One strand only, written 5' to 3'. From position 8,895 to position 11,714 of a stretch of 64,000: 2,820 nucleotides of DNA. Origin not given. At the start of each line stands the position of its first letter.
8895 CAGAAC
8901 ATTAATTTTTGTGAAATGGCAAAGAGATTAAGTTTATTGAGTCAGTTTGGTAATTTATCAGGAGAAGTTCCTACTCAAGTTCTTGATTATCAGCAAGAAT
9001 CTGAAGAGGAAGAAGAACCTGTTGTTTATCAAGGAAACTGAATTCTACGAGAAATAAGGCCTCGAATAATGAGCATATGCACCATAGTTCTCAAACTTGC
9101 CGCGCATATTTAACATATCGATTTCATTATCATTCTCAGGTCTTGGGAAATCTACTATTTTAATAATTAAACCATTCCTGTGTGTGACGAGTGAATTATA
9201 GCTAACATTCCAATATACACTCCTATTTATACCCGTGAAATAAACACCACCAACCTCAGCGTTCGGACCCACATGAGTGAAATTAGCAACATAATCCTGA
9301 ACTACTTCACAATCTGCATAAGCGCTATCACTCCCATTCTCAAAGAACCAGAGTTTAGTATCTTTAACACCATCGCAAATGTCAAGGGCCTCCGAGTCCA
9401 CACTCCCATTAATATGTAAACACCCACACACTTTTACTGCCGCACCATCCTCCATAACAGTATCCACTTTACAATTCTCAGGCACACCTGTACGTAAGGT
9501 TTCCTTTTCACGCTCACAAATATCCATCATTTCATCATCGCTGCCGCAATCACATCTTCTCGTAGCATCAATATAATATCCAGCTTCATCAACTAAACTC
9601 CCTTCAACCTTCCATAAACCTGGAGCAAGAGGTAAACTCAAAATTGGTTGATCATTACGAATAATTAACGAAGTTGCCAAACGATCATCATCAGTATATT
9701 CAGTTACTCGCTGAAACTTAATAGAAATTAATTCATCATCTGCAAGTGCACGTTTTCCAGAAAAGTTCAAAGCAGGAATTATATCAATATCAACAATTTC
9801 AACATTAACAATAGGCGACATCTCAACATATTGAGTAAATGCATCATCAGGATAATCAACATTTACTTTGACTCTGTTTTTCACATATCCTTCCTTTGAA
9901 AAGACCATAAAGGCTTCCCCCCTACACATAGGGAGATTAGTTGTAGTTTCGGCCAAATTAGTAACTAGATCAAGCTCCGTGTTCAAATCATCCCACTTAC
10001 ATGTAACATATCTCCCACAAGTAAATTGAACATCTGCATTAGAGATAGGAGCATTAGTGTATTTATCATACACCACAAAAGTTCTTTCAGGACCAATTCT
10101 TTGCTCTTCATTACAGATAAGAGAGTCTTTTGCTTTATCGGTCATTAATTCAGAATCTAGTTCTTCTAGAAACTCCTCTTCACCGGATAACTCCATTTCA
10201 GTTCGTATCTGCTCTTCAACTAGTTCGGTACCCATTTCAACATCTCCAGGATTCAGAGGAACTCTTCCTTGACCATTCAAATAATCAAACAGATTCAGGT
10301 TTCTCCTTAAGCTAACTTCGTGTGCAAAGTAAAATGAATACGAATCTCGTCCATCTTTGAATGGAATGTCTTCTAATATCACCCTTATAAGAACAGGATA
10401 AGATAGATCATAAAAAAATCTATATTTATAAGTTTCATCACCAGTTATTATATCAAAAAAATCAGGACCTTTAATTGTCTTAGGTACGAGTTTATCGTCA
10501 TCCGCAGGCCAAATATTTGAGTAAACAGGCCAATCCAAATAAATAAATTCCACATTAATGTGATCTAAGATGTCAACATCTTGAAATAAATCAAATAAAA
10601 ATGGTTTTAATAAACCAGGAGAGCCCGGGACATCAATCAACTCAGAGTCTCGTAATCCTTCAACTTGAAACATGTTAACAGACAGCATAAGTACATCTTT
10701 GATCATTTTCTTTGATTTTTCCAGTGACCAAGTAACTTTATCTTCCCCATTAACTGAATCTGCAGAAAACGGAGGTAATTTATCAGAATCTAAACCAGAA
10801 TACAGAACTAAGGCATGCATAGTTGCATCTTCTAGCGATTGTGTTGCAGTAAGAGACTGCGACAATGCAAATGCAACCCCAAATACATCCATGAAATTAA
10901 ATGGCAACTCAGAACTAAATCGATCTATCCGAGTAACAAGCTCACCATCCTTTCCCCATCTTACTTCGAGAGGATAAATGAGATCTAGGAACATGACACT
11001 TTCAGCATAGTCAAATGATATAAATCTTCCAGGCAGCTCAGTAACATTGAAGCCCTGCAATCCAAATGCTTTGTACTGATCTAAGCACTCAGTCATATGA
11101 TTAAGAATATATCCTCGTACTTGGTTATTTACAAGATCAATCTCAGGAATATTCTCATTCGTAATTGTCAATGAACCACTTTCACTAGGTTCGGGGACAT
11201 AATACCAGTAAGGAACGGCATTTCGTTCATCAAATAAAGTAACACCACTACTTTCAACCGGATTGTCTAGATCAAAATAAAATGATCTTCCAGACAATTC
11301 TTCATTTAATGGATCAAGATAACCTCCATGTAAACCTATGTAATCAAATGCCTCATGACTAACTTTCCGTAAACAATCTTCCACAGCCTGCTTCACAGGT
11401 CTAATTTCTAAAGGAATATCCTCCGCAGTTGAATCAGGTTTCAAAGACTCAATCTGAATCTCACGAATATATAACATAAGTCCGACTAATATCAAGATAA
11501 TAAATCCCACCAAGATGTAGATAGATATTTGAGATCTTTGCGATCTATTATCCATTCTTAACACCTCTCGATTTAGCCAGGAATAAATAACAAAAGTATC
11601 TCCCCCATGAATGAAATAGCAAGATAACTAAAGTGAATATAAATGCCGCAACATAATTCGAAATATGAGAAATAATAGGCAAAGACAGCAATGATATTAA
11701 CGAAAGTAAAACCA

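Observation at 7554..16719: Cluster of giant secreted and membrane proteins (translationally coupled operon) plus a Cys-rich module protein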

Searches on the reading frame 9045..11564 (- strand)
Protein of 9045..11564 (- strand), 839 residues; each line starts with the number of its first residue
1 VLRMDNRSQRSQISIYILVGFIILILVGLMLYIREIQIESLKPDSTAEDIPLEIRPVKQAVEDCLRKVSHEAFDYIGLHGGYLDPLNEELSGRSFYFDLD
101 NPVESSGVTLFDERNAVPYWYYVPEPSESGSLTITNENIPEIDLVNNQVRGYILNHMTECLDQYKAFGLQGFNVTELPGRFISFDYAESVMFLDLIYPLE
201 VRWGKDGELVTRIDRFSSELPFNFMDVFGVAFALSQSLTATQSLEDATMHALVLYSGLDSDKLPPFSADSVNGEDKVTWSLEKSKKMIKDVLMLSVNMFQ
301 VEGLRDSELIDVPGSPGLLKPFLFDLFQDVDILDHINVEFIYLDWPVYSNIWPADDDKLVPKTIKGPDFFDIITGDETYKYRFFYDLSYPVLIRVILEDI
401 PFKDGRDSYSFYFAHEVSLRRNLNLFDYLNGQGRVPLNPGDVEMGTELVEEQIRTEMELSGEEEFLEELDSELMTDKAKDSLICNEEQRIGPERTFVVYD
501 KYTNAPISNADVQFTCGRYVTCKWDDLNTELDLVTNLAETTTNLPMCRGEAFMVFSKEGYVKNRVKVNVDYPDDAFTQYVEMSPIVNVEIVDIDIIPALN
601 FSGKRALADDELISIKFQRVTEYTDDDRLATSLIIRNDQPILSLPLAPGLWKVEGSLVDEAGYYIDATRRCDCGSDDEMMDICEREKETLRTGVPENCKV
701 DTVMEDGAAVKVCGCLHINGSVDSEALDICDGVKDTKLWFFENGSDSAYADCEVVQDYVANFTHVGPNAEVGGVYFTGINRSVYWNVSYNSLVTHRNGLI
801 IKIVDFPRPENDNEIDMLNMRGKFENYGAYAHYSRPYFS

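Call 3: search_protein_families(library=pfam, proteins=[window:9045-11564:-], max_evalue=1)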
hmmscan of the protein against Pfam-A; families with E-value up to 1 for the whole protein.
window:9045-11564:- (839 aa): 1 family
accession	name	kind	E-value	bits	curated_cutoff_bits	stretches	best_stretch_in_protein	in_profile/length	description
PF20077.4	CcmD_alt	-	0.075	13.5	23.5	1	10-36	27-53/61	CcmD family protein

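Call 4: search_protein_families(library=ncbifam, proteins=[window:9045-11564:-], max_evalue=1)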
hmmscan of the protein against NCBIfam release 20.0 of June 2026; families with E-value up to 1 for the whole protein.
window:9045-11564:- (839 aa): 0 families

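Call 17: find_homologous_proteins(query=A1, max_evalue=0.01)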
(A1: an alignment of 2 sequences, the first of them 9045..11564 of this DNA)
Query A1 (2 sequences) (839 aa, profile of the alignment): 9 proteins with E <= 0.01 among 8000 candidates.
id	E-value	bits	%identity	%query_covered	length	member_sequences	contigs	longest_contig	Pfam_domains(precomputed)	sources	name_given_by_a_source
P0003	0.0e+0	1832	65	100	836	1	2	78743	-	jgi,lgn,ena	jgi:hypothetical protein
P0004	0.0e+0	1411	100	77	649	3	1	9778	-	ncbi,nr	ncbi:hypothetical protein HOB76_07485 [Candidatus Woesearchaeota archaeon]|nr:hypothetical protein [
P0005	1.9e-49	187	25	79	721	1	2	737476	-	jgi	jgi:hypothetical protein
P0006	6.3e-44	168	24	78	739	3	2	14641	-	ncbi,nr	ncbi:hypothetical protein HON01_03680 [Candidatus Woesearchaeota archaeon]|nr:hypothetical protein [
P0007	2.3e-39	153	24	79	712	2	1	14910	-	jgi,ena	-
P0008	4.9e-39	152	26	67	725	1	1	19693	-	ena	-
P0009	2.7e-37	146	26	53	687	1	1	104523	-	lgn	-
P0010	2.7e-27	113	24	73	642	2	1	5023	-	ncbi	-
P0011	2.9e-25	107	28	44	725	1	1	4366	-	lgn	-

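Call 18: find_encoding_contigs(protein=P0005, flank=10000, max_places=1)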
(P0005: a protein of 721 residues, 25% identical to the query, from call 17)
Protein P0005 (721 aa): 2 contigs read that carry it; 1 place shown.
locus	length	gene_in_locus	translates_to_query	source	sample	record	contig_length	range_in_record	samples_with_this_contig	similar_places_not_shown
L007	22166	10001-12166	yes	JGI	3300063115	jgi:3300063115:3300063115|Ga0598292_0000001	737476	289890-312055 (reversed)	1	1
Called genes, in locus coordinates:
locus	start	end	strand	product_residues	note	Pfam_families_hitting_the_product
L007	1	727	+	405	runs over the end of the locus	PF04542:Sigma70_r2, PF04545:Sigma70_r4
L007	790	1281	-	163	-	-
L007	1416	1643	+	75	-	PF07866:DUF1653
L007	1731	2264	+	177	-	PF01909:NTP_transf_2, PF18765:Polbeta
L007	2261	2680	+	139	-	-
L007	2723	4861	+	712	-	PF00133:tRNA-synt_1, PF09334:tRNA-synt_1g, PF08264:Anticodon_1, PF19303:Anticodon_3, PF01588:tRNA_bind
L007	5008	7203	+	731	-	PF05048:NosD (weak), PF13229:Beta_helix, PF05048:NosD, PF13229:Beta_helix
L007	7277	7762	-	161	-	PF01988:VIT1 (faint)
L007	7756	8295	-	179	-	PF02572:CobA_CobO_BtuR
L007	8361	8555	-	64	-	PF12797:Fer4_2 (weak), PF12837:Fer4_6 (weak), PF00037:Fer4 (weak), PF13459:Fer4_15, PF13370:Fer4_13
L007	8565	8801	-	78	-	PF08984:DUF1858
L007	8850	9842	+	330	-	PF02661:Fic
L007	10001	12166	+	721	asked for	-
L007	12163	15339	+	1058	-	PF24893:DUF7743 (faint)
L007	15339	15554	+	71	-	-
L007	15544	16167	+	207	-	-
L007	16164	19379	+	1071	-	-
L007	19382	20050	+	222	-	-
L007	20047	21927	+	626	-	-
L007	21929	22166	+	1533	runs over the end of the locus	PF00041:fn3 (weak), PF19077:Big_13 (faint)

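Call 19: find_encoding_contigs(protein=P0009, flank=10000, max_places=1)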
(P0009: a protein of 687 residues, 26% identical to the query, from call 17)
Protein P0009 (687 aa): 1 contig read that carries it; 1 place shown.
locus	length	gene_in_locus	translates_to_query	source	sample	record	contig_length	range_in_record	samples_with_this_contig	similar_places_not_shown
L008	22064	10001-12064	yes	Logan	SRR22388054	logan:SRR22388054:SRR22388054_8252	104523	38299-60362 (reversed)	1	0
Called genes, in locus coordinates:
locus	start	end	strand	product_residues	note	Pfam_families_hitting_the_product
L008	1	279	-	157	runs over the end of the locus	-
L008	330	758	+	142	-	-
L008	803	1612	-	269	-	-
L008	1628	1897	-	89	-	-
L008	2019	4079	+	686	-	PF00133:tRNA-synt_1, PF09334:tRNA-synt_1g, PF01406:tRNA-synt_1e (weak), PF01921:tRNA-synt_1f (weak), PF19303:Anticodon_3, PF01588:tRNA_bind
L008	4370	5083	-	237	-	PF17892:Cadherin_5 (faint), PF17963:Big_9 (weak), PF05345:He_PIG, PF17963:Big_9 (weak)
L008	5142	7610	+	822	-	-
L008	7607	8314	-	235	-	-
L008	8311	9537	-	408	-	-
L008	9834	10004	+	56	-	-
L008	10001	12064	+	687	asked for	-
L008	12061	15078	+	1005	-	-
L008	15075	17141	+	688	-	-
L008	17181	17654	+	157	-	-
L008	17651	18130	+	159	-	PF03167:UDG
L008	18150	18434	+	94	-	PF01022:HTH_5 (weak)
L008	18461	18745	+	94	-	PF26119:DUF8036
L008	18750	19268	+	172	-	PF00578:AhpC-TSA (faint), PF13098:Thioredoxin_2 (faint), PF00085:Thioredoxin (weak)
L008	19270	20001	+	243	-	PF02683:DsbD_TM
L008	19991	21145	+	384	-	PF00578:AhpC-TSA, PF08534:Redoxin, PF13905:Thioredoxin_8, PF17991:Thioredoxin_10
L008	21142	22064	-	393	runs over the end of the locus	-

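Call 20: find_encoding_contigs(protein=P0006, flank=10000, max_places=1)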
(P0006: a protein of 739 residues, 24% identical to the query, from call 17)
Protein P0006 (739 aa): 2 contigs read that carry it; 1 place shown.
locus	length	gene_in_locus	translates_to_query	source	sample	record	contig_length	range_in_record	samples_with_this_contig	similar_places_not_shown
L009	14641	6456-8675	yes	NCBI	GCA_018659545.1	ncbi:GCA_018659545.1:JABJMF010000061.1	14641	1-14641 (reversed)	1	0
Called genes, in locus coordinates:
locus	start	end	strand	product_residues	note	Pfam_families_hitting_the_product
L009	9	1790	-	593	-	-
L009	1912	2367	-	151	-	PF00383:dCMP_cyt_deam_1, PF14437:MafB19-deam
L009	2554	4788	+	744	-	PF00133:tRNA-synt_1, PF09334:tRNA-synt_1g, PF19303:Anticodon_3, PF01588:tRNA_bind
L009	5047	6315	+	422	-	-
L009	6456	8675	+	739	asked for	-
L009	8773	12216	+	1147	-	-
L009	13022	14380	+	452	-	-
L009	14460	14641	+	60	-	PF04326:SLFN_AlbA_2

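Call 27: find_homologous_proteins(query=A5, max_evalue=0.01)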
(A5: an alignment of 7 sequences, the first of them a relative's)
Query A5 (7 sequences) (1058 aa, profile of the alignment): 9 proteins with E <= 0.01 among 8000 candidates.
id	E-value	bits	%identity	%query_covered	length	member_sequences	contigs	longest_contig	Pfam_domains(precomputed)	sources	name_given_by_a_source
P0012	0.0e+0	1127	100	100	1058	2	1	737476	PF24893.1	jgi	jgi:hypothetical protein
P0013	6.6e-197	675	54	98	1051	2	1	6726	-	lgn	-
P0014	1.8e-171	591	53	90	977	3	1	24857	-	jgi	jgi:hypothetical protein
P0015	1.3e-166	575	44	100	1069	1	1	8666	-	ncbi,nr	ncbi:hypothetical protein KY316_00960 [Candidatus Woesearchaeota archaeon]|nr:hypothetical protein [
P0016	4.6e-165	570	54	82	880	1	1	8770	-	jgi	jgi:hypothetical protein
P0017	1.6e-127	445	31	78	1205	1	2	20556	-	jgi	jgi:hypothetical protein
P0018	7.6e-24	102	61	15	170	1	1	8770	-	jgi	jgi:hypothetical protein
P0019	6.0e-8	50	28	15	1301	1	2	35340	PF09136.17,PF19077.7,PF17936.8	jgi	-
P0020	1.3e-7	48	34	6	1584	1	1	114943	PF15418.13,PF13754.13,PF13750.13,PF24893.1,PF12245.15,PF09136.17,PF19077.7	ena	-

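Call 32: search_protein_families(library=pfam, proteins=[L007:12163-15339:+, L007:16164-19379:+, L007:15544-16167:+, L007:19382-20050:+, L007:20047-21927:+, L008:12061-15078:+, L008:15075-17141:+, L008:8311-9537:-, L008:5142-7610:+, L009:8773-12216:+], max_evalue=0.1)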
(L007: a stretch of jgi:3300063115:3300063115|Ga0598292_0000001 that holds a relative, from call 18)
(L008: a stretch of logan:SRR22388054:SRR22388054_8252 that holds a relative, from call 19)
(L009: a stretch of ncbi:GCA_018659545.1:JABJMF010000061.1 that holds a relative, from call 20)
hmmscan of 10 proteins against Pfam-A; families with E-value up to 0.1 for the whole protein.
L007:12163-15339:+ (1058 aa): 2 families
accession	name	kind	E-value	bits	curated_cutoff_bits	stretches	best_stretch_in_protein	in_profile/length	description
PF24893.1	DUF7743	-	6.9e-07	29.4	27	1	448-559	1-106/120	Domain of unknown function (DUF7743)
PF19077.6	Big_13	-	0.01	16.8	27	0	416-450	66-101/102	Bacterial Ig-like domain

L007:16164-19379:+ (1071 aa): 0 families

L007:15544-16167:+ (207 aa): 0 families

L007:19382-20050:+ (222 aa): 0 families

L007:20047-21927:+ (626 aa): 0 families

L008:12061-15078:+ (1005 aa): 3 families
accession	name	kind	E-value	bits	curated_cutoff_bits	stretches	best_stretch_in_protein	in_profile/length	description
PF13750.12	Big_3_3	-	0.00018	21.6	27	0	307-358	4-57/157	Bacterial Ig-like domain (group 3)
PF24893.1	DUF7743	-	0.0022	18.1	27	1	477-567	22-107/120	Domain of unknown function (DUF7743)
PF08329.16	ChitinaseA_N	-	0.071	13.2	21.2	0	312-348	75-110/133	Chitinase A, N-terminal domain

L008:15075-17141:+ (688 aa): 2 families
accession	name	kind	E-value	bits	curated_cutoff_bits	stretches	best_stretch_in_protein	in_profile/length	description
PF22096.1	TagH_C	-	0.0047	17.9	27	1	100-177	11-86/107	Teichoic acid transporter subunit TagH C-terminal domain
PF11525.13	CopK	-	0.046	13.8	23.8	0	219-247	6-34/70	Copper resistance protein K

L008:8311-9537:- (408 aa): 2 families
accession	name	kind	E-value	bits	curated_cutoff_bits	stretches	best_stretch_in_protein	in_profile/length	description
PF16303.10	DUF4945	-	0.0015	19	28.4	1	105-169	43-106/115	Domain of unknown function (DUF4945)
PF13944.12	Calycin_like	-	0.097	13.4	30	0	88-173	24-111/124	Calycin-like beta-barrel domain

L008:5142-7610:+ (822 aa): 0 families

L009:8773-12216:+ (1147 aa): 0 families

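Call 33: predict_structure(alignment_id=A3)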
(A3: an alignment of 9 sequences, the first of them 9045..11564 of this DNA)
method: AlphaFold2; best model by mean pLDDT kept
length: 839 residues; sequences in the alignment: 9
mean_pLDDT: 57.3   pTM: 0.42
mean pLDDT of the five models: 57.3, 56.1, 55.6, 55.3, 53.7
residues with pLDDT >= 90: 7; 70-90: 232; 50-70: 303; < 50: 297
segments of 3 or more residues with pLDDT < 50: 1-7, 34-48, 91-140, 271-275, 308-319, 364-378, 403-407, 423-484, 486-488, 517-520, 572-574, 622-627, 683-695, 700-703, 705-709, 713-783, 822-826
pLDDT, mean of each block of 10 residues (from residue 1): 46 68 73 43 43 72 79 63 52 42 34 32 35 39 68 75 59 75 70 80 71 78 64 54 67 63 61 56 78 72 57 40 57 65 56 68 44 41 60 66 49 58 43 31 33 38 42 41 46 81 88 63 66 84 62 82 72 66 86 75 76 69 52 71 78 63 56 55 42 47 49 40 30 29 30 27 30 35 64 70 67 56 48 62
secondary structure, 60 per line:
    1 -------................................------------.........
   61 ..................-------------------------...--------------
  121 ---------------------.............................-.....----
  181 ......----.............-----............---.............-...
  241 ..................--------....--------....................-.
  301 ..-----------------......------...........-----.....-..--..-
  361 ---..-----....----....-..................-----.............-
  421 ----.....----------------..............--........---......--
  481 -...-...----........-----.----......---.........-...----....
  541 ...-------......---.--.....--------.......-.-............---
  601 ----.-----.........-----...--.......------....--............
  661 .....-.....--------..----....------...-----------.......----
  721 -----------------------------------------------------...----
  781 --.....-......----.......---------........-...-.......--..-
elements in order (helices of 4 or more, strands of 3 or more residues): H8-39 H52-78 H142-170 E172-176 E181-186 E191-203 E209-220 H224-236 H238-258 E267-270 H281-298 E300-302 E323-325 H332-335 E336-342 E348-352 H371-374 E379-382 E384-401 E407-419 H425-429 H446-459 H462-469 H473-478 E493-500 E511-516 E520-528 E530-532 E537-543 E551-556 E563-567 E576-582 E586-597 E611-619 E630-636 E643-646 E649-665 H686-689 E710-716 E774-776 E783-787 H789-794 E799-805 H815-822 H828-834

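Call 35: fold_search(model_id=the predicted structure, library=pdb)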
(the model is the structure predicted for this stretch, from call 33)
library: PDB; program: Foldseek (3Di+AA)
matches with E <= 10: 1077; with E <= 0.001: 11
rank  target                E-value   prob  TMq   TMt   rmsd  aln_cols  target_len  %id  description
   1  4oq1                  7.7e-05  0.98  0.13  0.27  23.4       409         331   10  Structure of the Streptococcal ancillary pilin (released 2014-04-23)
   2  3kpt_A                2.0e-04  1.00  0.09  0.19  15.8       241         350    9  Crystal structure of BcpA, the major pilin subunit of Bacillus cereus (released 2009-11-24)
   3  3kpt_B                2.2e-04  0.99  0.09  0.20  20.4       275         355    8  Crystal structure of BcpA, the major pilin subunit of Bacillus cereus (released 2009-11-24)
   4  7bam_A                2.5e-04  0.97  0.08  0.04  18.4       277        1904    9  human Teneurin4 WT C2 (released 2021-12-01)
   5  8qox_B                2.7e-04  1.00  0.10  0.17  15.0       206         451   12  Two-component assembly of SlaA and SlaB S-layer proteins of Sulfolobus acidocaldarius (released 2024-02-21)
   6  3rkp_B                3.2e-04  0.96  0.09  0.19  20.6       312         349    9  Crystal structure of BcpA*(D312A), the major pilin subunit of Bacillus cereus (released 2012-05-30)
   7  3rkp_A                3.7e-04  0.97  0.10  0.20  20.4       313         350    8  Crystal structure of BcpA*(D312A), the major pilin subunit of Bacillus cereus (released 2012-05-30)
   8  4iyk                  4.4e-04  1.00  0.09  0.32  15.6       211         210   11  Crystal structure of a putative carbohydrate binding protein (BACUNI_04699) from Bacteroides uniformis ATCC 8492 at 2.00 (released 2013-02-20)
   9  8bdw_H                5.1e-04  1.00  0.09  0.59   4.0       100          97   16  Crystal structure of CnaB2 domain from Lactobacillus plantarum (released 2023-02-22)
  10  7ban_A                6.0e-04  0.98  0.08  0.04  16.7       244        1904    8  human Teneurin4 Mut C2 (released 2022-01-12)
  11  8bdw_A                6.4e-04  1.00  0.09  0.61   3.9       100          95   16  Crystal structure of CnaB2 domain from Lactobacillus plantarum (released 2023-02-22)
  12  4fl4_I                3.1e-03  0.90  0.08  0.20  15.3       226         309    9  Scaffoldin conformation and dynamics revealed by a ternary complex from the Clostridium thermocellum cellulosome (released 2012-06-27)
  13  2v5y                  3.8e-03  0.23  0.06  0.09  26.8       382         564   11  Crystal structure of the receptor protein tyrosine phosphatase mu ectodomain (released 2007-09-11)
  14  5e55_B                4.0e-03  0.16  0.06  0.15  24.2       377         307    7  Crystal structure of mouse CNTN6 FN1-FN3 domains (released 2016-08-31)
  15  5e53_B                4.0e-03  0.15  0.06  0.14  23.6       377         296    9  Crystal structure of chicken CNTN1 FN1-FN3 domains (released 2016-08-31)
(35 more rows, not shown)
